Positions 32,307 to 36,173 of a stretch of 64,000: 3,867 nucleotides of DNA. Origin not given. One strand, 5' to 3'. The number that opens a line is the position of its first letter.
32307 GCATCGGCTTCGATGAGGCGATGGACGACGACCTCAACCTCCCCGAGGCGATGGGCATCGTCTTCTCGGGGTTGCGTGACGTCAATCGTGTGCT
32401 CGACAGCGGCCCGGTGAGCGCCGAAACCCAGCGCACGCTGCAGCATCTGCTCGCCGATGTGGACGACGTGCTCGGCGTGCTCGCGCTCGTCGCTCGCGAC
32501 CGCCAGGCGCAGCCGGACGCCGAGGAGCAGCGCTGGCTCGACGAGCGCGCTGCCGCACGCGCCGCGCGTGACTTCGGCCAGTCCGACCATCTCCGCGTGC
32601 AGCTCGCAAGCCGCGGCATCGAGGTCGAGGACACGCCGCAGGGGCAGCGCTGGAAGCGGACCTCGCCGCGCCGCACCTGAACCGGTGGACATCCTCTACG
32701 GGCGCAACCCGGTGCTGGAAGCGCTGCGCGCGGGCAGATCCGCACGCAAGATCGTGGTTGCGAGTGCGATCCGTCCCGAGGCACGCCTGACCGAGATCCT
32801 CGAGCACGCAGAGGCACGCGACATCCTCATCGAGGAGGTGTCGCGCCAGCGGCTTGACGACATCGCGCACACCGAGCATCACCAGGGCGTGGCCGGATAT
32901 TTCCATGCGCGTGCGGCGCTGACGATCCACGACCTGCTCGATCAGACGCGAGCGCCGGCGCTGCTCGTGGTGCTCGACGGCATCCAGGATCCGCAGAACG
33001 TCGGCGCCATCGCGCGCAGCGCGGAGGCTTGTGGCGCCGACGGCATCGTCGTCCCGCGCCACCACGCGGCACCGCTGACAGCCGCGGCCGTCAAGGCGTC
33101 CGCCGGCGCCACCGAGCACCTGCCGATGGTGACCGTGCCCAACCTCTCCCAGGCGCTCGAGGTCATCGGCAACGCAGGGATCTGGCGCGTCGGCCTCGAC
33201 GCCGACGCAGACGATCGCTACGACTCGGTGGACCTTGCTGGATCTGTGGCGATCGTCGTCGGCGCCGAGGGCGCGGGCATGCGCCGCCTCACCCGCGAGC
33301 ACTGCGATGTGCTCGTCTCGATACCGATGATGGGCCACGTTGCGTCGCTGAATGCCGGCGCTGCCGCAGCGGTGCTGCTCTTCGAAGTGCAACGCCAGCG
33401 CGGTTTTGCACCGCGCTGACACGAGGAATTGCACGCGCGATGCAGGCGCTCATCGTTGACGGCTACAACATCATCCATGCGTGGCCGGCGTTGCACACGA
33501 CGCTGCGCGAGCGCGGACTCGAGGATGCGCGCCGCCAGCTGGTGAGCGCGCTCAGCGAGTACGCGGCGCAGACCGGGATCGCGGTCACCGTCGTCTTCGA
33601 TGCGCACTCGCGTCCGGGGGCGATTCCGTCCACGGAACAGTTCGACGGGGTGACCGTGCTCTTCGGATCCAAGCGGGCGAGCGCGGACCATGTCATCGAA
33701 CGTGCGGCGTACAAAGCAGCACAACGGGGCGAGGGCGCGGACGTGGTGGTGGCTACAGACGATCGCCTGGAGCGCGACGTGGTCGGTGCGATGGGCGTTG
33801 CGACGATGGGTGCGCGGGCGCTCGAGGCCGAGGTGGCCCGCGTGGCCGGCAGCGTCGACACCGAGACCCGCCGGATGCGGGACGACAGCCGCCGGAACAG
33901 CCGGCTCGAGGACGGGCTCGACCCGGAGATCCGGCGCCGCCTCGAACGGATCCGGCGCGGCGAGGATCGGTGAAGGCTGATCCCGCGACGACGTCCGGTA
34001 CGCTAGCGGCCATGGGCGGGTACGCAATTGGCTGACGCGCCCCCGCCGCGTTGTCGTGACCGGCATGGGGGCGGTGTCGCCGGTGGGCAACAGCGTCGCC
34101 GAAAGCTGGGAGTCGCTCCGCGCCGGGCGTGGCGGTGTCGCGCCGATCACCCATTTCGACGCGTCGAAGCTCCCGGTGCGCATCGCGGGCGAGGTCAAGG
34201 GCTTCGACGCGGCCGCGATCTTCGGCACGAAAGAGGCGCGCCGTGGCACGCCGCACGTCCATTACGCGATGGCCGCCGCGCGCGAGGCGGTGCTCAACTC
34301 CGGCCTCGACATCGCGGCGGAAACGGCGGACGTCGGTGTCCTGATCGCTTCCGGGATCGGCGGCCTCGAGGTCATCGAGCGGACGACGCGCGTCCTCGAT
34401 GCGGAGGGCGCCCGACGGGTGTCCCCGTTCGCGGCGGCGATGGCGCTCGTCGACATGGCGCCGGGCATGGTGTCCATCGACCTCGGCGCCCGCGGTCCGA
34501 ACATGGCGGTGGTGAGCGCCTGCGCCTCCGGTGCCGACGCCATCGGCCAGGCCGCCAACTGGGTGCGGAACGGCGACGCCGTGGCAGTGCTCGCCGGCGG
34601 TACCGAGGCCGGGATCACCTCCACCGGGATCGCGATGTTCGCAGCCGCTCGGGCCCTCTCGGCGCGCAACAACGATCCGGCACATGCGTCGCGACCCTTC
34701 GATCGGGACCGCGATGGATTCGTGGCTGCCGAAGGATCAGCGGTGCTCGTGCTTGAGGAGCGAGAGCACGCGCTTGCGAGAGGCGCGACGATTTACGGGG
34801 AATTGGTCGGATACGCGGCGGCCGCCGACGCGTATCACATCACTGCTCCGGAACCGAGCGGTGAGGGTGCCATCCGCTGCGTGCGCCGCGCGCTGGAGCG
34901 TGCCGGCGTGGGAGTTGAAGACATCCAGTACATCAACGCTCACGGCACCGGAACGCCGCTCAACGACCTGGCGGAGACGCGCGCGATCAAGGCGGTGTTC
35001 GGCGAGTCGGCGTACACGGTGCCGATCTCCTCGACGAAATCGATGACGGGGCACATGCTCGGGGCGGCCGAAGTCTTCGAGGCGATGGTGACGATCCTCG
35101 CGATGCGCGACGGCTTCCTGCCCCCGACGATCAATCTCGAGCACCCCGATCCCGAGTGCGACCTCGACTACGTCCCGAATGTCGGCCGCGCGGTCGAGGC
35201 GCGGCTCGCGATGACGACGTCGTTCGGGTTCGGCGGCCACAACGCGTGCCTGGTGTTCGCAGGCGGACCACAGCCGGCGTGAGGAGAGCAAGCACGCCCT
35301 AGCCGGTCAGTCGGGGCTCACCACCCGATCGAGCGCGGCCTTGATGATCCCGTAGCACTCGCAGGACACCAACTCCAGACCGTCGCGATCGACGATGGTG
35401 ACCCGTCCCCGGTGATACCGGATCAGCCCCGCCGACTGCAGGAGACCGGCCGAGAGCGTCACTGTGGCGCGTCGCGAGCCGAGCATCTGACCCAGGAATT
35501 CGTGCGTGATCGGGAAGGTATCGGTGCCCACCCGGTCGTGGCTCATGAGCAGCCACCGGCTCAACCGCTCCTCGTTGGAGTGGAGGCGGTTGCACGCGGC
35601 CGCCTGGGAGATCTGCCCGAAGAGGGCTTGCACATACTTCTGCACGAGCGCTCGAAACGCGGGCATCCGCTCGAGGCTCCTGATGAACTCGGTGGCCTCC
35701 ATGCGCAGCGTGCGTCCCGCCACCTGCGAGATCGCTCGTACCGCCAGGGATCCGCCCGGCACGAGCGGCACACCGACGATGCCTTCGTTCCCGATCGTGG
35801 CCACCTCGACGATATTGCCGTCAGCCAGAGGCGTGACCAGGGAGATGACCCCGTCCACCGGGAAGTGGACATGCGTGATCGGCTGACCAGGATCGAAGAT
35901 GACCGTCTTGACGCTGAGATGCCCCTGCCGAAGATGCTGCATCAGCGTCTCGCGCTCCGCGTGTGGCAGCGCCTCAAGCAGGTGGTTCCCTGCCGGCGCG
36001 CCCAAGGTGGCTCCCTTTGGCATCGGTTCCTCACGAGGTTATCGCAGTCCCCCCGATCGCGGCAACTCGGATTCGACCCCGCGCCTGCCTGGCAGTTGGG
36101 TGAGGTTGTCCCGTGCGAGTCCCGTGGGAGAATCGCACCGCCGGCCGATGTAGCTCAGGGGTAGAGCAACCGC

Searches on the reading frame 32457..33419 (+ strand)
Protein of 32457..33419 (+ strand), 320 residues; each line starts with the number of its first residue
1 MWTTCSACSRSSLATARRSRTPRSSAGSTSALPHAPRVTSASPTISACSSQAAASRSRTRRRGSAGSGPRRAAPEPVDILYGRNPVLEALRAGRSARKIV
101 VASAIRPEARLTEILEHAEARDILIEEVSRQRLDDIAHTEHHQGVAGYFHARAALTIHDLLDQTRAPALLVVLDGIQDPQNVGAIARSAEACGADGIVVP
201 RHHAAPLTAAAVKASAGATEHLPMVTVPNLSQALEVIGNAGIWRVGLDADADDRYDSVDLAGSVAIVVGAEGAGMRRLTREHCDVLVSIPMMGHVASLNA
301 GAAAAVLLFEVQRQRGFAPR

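Call 9: search_protein_families(library=pfam, proteins=[window:32457-33419:+], max_evalue=0.01)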
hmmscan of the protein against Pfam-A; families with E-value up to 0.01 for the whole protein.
window:32457-33419:+ (320 aa): 3 families
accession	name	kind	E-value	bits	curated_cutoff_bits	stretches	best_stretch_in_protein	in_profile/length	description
PF00588.24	SpoU_methylase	-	2.4e-40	138.3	29.7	1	169-309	2-142/142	SpoU rRNA Methylase family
PF08032.17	SpoU_sub_bind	-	3.7e-20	72.5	22.8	1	79-150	1-71/76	RNA 2'-O ribose methyltransferase substrate binding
PF22435.1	MRM3-like_sub_bind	-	0.0035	18.2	27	1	82-147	26-84/84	MRM3-like substrate binding domain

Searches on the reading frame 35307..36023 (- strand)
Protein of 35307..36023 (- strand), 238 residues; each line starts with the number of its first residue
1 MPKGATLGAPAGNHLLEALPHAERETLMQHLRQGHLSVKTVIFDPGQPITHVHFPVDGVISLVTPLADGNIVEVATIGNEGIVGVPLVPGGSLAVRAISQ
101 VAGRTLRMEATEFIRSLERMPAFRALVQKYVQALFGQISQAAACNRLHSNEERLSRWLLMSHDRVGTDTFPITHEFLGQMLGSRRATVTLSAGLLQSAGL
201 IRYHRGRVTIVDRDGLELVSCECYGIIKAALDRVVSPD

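Call 9: search_protein_families(library=pfam, proteins=[window:35307-36023:-], max_evalue=0.01)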
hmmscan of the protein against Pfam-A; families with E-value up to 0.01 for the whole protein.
window:35307-36023:- (238 aa): 2 families
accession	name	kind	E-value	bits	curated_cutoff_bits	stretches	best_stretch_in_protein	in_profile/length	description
PF13545.12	HTH_Crp_2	-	5.5e-15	55.5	27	1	152-217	1-68/70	Crp-like helix-turn-helix domain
PF00027.35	cNMP_binding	-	9.9e-06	25.9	27.5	1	39-118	7-87/89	Cyclic nucleotide-binding domain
